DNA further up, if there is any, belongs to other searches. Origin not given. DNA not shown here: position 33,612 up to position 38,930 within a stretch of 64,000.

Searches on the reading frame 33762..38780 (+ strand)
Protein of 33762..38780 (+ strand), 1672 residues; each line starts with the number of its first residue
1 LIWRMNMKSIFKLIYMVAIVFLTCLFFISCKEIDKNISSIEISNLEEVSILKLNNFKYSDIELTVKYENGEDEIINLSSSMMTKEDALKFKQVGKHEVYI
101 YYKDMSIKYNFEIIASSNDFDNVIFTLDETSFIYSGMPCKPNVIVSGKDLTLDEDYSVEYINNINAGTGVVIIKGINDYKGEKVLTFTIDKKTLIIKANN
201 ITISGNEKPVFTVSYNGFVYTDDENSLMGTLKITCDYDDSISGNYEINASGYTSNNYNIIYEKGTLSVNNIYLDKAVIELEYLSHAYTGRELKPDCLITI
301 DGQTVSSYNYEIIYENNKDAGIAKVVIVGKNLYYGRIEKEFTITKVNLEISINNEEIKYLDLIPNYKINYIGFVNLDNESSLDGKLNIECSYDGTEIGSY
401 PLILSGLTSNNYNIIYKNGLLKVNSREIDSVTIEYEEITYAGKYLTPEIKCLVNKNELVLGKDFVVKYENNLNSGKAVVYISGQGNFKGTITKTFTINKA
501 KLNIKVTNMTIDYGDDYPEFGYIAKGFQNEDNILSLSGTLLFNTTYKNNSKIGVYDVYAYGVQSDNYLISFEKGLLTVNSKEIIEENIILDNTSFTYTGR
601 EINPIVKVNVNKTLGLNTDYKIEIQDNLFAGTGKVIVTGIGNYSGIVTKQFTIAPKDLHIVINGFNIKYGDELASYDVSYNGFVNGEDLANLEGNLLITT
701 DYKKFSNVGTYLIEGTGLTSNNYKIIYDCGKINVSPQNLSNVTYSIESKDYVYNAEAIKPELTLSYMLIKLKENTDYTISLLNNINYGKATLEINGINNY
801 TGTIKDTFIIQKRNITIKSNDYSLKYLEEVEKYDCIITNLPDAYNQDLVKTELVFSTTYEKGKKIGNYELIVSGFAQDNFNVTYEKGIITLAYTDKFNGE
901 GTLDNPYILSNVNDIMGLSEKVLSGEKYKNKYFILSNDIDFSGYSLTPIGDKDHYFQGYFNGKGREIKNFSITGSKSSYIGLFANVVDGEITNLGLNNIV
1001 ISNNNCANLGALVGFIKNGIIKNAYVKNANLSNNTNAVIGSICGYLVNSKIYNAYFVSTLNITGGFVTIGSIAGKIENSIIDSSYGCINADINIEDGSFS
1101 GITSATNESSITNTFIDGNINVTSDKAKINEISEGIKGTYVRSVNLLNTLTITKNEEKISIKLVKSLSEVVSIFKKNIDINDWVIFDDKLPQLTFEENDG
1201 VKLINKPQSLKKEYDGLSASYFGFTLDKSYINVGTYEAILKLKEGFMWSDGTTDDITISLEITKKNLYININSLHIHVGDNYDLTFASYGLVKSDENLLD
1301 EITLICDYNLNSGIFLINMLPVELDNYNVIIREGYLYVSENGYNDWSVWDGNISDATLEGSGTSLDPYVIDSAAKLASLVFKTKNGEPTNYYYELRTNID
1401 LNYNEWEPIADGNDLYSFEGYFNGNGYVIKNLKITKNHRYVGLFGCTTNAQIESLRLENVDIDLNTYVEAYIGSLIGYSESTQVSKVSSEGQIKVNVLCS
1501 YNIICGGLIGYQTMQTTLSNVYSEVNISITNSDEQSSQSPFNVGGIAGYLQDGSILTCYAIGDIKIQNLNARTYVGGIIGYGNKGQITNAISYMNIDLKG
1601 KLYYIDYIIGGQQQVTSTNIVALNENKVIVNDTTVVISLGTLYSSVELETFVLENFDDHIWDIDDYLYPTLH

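Call 88: search_protein_families(library=pfam, proteins=[window:33762-38780:+], max_evalue=0.001)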
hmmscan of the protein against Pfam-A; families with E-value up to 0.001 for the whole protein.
window:33762-38780:+ (1672 aa): 2 families
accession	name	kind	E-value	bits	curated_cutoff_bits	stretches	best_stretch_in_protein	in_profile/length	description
PF18676.6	MBG_2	-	1.9e-48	163.4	25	4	196-267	3-72/72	MBG domain (YGX type)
PF07581.17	Glug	-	6.3e-06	26.7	20.5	0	1541-1564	3-27/28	The GLUG motif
